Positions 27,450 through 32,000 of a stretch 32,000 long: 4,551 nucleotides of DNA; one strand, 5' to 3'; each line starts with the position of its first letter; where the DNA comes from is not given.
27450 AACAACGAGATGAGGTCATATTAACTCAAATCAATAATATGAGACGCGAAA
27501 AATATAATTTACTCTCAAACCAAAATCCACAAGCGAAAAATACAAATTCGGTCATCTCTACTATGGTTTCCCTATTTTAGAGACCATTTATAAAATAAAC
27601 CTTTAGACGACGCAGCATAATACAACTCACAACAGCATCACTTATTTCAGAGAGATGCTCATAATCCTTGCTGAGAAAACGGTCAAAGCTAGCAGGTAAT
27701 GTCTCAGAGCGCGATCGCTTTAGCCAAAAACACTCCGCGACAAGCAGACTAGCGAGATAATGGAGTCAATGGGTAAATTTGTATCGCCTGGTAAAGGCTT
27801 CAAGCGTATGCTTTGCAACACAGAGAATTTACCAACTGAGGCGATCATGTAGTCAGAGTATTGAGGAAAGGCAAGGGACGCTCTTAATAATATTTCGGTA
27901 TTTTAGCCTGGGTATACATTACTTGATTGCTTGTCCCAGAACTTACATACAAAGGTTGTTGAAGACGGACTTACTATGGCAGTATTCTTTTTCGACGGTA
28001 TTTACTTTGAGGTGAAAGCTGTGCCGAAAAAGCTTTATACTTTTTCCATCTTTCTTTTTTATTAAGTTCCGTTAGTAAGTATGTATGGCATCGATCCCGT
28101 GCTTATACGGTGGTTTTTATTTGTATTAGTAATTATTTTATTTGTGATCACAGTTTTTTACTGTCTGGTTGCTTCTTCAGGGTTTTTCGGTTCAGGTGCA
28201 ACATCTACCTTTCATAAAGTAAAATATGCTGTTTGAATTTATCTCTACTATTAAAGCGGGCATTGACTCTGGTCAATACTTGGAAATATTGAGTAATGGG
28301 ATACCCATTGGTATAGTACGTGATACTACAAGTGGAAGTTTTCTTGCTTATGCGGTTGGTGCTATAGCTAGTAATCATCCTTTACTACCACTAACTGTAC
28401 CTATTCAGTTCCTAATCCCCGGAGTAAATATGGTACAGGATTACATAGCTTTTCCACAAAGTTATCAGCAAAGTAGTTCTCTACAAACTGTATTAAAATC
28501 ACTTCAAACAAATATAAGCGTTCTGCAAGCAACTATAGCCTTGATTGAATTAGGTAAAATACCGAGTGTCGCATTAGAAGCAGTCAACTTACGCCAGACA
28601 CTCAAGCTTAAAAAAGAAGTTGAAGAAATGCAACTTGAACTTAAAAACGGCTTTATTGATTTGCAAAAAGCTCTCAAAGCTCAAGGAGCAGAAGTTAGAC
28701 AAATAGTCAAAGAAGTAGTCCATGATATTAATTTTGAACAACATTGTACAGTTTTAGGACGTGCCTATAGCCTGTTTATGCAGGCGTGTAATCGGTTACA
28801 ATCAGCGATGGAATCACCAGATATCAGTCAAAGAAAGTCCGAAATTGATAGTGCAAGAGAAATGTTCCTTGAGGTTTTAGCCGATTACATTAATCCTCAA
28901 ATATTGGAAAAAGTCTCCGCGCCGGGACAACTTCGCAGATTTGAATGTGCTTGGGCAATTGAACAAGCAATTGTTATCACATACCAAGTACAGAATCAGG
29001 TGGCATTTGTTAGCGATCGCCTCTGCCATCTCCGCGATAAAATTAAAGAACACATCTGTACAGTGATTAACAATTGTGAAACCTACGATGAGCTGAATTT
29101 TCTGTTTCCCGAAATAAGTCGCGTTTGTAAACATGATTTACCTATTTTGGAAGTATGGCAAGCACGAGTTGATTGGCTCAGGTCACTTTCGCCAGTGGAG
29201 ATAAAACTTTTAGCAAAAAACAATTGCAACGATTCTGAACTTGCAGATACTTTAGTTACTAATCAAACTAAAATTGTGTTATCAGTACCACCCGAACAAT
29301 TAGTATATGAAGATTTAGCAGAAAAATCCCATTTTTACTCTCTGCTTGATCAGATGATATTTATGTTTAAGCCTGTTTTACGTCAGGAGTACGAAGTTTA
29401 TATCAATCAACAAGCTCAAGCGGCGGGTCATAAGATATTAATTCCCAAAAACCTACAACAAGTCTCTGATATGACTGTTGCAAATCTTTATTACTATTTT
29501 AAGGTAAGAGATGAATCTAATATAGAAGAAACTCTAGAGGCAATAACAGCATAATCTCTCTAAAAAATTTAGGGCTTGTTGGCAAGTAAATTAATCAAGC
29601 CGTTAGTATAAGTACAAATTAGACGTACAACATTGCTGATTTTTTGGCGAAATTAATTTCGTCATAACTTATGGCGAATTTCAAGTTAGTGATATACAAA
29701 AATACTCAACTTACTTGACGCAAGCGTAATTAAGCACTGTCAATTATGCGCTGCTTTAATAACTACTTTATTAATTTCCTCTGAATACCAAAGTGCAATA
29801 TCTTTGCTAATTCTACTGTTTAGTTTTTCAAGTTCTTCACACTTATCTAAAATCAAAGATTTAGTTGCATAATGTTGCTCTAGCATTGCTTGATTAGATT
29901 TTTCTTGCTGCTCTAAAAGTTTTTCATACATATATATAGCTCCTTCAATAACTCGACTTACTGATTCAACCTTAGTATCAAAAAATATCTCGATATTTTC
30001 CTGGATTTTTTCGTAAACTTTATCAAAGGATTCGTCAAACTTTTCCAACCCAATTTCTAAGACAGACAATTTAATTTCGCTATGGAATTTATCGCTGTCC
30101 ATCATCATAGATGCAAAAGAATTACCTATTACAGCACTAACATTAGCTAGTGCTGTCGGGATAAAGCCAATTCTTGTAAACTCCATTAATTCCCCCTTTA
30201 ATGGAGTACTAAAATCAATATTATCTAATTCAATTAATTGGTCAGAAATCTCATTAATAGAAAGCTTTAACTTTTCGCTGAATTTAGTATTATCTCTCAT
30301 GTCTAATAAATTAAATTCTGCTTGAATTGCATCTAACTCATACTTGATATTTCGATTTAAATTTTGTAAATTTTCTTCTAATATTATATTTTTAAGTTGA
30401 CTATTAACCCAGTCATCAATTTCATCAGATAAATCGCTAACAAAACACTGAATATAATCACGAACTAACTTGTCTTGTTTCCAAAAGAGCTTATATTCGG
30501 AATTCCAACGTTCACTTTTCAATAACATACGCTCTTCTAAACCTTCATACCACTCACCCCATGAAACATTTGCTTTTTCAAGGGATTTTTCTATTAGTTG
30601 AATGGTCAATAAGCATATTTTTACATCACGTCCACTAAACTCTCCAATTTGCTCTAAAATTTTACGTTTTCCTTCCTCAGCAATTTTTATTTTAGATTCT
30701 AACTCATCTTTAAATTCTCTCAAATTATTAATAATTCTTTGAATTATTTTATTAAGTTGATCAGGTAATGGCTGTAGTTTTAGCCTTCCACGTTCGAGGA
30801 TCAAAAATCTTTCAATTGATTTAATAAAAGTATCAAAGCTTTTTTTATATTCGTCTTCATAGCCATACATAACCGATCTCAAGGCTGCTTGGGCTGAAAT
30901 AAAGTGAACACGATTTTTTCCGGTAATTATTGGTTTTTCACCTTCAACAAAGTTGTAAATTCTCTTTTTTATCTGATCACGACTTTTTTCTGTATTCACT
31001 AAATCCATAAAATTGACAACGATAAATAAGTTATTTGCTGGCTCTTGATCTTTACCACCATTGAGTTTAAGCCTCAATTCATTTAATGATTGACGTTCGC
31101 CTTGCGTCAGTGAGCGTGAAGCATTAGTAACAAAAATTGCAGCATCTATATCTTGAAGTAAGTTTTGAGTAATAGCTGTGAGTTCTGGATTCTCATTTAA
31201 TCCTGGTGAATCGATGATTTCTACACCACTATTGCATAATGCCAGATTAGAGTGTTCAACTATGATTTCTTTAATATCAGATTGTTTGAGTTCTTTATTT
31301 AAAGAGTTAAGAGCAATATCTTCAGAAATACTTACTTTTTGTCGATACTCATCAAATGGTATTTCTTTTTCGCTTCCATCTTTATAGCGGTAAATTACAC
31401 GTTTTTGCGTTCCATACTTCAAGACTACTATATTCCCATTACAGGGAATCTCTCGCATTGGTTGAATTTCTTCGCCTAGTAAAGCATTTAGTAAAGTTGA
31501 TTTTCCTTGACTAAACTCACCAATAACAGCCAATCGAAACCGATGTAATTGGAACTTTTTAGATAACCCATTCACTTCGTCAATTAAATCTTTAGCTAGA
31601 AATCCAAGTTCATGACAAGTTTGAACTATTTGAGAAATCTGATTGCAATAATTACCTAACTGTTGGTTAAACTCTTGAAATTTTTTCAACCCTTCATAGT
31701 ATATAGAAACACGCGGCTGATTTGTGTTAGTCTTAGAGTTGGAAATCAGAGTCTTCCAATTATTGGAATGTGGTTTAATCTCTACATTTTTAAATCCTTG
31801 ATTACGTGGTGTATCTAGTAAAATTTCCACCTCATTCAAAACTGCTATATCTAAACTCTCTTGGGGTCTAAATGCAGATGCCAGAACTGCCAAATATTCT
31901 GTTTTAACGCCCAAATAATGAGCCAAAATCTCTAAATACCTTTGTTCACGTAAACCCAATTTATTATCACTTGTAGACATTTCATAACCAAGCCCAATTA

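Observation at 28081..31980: Candidate undescribed membrane-associated module: micro-TM protein + 442-aa orphan protein, convergent with a dynamin-like GTPase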

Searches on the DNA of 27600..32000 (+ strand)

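Call 6: search_dna_similar(query=window:27600-32000:+, collection=plasmids, mode=near, max_rows=20)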
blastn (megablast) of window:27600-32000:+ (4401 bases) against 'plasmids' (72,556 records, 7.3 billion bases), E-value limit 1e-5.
No match.

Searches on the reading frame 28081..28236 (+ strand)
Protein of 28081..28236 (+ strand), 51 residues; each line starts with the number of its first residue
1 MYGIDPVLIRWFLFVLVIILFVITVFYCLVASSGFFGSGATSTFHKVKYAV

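Call 3: search_protein_families(library=pfam, proteins=[window:28081-28236:+], max_evalue=0.1)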
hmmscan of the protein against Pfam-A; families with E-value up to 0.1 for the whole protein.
window:28081-28236:+ (51 aa): 1 family
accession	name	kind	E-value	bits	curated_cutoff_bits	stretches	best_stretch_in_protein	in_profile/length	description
PF04024.17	PspC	-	0.058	13.7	25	1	2-30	23-51/58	PspC domain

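Call 4: search_protein_families(library=padloc, proteins=[window:28081-28236:+], max_evalue=0.1)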
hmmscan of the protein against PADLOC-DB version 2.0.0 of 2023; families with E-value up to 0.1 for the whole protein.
window:28081-28236:+ (51 aa): 0 families

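Call 5: search_protein_families(library=ncbifam, proteins=[window:28081-28236:+], max_evalue=0.1)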
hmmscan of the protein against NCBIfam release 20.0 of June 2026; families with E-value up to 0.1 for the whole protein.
window:28081-28236:+ (51 aa): 0 families

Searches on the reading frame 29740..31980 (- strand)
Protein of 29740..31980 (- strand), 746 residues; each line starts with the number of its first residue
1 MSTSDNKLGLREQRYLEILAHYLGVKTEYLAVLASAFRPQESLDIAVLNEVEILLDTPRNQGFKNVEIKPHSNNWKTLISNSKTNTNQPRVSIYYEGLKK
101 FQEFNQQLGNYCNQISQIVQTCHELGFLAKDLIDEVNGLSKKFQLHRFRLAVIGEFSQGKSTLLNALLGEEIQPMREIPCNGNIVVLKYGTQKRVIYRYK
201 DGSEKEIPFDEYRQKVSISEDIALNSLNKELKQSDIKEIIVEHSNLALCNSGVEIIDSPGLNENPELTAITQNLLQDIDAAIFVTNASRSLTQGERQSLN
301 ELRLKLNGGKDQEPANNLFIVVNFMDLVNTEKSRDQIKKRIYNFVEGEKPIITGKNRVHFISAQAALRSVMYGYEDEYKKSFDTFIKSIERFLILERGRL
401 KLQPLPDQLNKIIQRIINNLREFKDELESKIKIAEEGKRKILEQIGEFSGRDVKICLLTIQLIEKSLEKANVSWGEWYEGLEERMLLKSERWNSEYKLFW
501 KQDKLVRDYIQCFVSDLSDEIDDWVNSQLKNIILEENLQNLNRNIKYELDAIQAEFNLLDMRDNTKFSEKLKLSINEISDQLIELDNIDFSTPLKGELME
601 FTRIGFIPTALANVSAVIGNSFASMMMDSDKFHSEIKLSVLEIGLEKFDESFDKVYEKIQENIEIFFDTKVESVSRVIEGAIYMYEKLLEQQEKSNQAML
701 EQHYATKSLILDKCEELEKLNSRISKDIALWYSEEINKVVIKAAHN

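Call 3: search_protein_families(library=pfam, proteins=[window:29740-31980:-], max_evalue=0.1)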
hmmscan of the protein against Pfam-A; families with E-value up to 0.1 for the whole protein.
window:29740-31980:- (746 aa): 5 families
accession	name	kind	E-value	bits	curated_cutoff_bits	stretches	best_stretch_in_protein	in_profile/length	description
PF00350.29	Dynamin_N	-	1e-30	107.4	27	1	150-304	1-155/168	Dynamin family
PF01926.29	MMR_HSR1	-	1.9e-06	28.4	21.9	1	150-174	2-25/113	50S ribosome-binding GTPase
PF00009.33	GTP_EFTU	-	0.00078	19.5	26.5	1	149-366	5-172/188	Elongation factor Tu GTP binding domain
PF03193.22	RsgA_GTPase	-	0.0017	18.6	30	0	144-178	103-137/174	RsgA GTPase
PF00005.33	ABC_tran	-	0.031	15.3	25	1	149-297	13-115/137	ABC transporter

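Call 4: search_protein_families(library=padloc, proteins=[window:29740-31980:-], max_evalue=0.1)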
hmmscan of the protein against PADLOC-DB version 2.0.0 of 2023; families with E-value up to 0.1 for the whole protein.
window:29740-31980:- (746 aa): 3 families
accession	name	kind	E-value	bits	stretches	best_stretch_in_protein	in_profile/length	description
PDLC03839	LeoA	-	1.7e-16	58.4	2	104-170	13-80/559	-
PDLC03841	LeoBC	-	5.5e-09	33.7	1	116-703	47-567/601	-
PDLC03840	LeoA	-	3e-06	24.5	1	97-176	3-82/577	-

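Call 5: search_protein_families(library=ncbifam, proteins=[window:29740-31980:-], max_evalue=0.1)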
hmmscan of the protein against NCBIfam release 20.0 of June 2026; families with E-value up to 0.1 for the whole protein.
window:29740-31980:- (746 aa): 13 families
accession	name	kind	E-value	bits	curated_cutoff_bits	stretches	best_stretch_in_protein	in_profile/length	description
NF052648.1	DynmDynABac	equivalog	1.2e-13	49.9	1600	2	141-207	35-100/1187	dynamin GTPase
TIGR03594.1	GTPase_EngA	equivalog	2.2e-07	30.2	306.7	1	142-172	170-200/432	ribosome biogenesis GTPase Der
NF000908.1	PRK00089.1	equivalog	2.9e-07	30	237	2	150-173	6-29/291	GTPase Era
TIGR03918.1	GTP_HydF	equivalog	1.8e-05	23.7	325.55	1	253-339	58-139/392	[FeFe] hydrogenase H-cluster maturation GTPase HydF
NF007368.0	PRK09866.1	equivalog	8.2e-05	21.1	1146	1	146-182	68-104/742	clamp-binding protein CrfC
TIGR00231.1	small_GTP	domain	0.00043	20.1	42.5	1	148-173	4-29/164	GTP-binding protein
TIGR00436.1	era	equivalog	0.0013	18.2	116.25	1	149-175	2-28/270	GTPase Era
NF049994.1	slr1306_fam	domain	0.0023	16.6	490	0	114-173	76-134/470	slr1306 family protein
NF003661.0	PRK05291.1-3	equivalog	0.011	15.1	380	0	129-172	197-241/448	tRNA uridine-5-carboxymethylaminomethyl(34) synthesis GTPase MnmE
NF038143.1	HYxxLL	subfamily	0.012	15.7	50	1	672-728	107-163/197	NF038143 family protein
TIGR03596.1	GTPase_YlqF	equivalog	0.016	14.6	208.2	1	117-173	86-144/276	ribosome biogenesis GTPase YlqF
NF011692.0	PRK15112.1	equivalog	0.022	14.4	452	1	125-242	19-132/269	putrescine export ABC transporter ATP-binding protein SapF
NF009891.0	PRK13351.1-1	equivalog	0.039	12.5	597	0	242-302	65-122/681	elongation factor G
